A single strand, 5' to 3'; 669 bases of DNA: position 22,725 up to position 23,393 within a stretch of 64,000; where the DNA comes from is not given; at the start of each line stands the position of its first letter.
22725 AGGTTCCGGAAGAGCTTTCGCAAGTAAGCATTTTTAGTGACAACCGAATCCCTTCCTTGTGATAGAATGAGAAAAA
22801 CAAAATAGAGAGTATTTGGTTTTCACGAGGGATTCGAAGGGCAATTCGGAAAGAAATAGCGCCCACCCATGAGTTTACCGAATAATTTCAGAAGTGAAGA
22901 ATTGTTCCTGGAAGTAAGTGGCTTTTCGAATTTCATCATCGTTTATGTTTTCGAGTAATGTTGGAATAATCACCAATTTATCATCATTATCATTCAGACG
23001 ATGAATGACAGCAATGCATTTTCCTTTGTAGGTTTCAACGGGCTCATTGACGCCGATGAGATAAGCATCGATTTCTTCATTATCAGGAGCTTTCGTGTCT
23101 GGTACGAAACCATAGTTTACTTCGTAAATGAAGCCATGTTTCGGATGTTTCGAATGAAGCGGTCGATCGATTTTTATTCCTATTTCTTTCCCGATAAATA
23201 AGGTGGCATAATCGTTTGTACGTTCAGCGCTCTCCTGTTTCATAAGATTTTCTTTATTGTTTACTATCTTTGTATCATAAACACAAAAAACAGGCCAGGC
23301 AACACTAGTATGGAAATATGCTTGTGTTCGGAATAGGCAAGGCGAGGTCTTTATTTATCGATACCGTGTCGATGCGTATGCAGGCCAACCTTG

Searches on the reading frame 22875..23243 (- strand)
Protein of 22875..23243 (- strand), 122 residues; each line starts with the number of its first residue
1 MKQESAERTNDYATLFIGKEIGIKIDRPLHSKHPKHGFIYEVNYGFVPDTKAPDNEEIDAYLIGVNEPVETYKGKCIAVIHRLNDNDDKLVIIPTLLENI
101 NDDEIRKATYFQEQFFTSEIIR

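Call 38: search_protein_families(library=pfam, proteins=[window:22875-23243:-], max_evalue=0.01)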
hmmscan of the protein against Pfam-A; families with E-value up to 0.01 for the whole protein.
window:22875-23243:- (122 aa): 1 family
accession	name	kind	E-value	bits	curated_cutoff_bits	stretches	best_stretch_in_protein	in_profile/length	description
PF00719.24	Pyrophosphatase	-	5.2e-08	33.3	23.5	1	37-100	31-101/153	Inorganic pyrophosphatase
